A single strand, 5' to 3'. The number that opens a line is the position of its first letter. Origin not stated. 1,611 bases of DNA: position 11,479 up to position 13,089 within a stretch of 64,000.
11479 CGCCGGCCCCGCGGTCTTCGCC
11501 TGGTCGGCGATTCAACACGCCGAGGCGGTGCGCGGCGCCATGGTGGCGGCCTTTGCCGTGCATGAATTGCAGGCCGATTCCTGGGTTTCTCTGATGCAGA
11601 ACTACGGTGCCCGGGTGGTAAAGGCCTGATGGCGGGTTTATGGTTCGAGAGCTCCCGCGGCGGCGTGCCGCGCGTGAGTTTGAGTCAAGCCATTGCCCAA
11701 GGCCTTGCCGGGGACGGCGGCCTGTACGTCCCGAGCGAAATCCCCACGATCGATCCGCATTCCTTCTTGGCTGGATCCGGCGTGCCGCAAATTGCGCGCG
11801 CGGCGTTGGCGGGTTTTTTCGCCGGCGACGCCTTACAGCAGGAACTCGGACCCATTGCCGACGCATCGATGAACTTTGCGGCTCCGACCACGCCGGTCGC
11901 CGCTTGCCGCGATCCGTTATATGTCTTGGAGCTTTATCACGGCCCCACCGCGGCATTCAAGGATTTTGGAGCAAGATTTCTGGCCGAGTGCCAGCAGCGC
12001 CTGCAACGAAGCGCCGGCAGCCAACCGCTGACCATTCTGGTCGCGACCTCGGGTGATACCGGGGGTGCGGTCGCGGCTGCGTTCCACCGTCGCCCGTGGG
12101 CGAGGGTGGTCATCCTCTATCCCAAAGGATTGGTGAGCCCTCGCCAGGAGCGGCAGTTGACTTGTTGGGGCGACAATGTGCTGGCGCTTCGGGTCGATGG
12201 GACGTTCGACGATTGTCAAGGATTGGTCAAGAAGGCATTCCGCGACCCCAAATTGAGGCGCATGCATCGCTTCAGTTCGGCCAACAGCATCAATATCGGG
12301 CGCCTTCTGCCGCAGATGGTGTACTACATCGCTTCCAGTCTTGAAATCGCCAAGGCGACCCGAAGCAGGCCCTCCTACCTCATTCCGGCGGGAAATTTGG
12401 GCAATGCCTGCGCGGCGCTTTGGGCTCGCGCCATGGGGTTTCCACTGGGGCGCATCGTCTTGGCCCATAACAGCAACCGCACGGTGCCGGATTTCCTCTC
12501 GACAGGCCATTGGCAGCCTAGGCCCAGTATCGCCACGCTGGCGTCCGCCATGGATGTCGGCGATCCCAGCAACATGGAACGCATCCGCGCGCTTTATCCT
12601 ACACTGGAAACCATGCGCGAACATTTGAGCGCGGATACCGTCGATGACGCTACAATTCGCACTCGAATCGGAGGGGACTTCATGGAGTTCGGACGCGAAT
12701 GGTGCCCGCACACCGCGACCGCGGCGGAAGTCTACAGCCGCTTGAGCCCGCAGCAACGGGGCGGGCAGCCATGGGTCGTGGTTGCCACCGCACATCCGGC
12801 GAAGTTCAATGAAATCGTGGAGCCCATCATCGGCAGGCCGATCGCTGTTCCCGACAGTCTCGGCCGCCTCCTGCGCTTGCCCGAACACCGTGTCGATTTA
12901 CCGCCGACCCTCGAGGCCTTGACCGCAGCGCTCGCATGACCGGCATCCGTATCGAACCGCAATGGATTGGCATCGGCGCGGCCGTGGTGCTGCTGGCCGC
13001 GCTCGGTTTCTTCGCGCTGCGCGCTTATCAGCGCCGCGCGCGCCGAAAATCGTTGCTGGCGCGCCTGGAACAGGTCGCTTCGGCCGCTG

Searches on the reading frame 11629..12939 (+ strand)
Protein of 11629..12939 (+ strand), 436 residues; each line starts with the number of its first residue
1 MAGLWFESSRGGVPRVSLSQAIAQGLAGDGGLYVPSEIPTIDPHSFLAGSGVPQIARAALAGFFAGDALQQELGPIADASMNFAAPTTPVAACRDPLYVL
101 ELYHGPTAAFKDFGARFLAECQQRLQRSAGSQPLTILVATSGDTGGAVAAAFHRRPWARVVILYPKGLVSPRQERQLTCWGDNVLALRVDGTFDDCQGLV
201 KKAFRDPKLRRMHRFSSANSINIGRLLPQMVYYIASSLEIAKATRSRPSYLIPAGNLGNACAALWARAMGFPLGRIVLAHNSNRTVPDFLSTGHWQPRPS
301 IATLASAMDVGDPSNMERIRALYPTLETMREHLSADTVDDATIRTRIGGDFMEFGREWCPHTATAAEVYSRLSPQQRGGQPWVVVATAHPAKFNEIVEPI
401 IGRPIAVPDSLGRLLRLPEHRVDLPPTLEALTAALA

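Call 72: search_protein_families(library=pfam, proteins=[window:11629-12939:+], max_evalue=0.00001)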
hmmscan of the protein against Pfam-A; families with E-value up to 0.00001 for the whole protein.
window:11629-12939:+ (436 aa): 2 families
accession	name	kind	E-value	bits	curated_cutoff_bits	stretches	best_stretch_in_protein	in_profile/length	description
PF00291.31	PALP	-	5.1e-20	72.4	35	1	96-387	23-294/295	Pyridoxal-phosphate dependent enzyme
PF14821.11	Thr_synth_N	-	1.8e-11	44.4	25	1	6-79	2-77/79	Threonine synthase N terminus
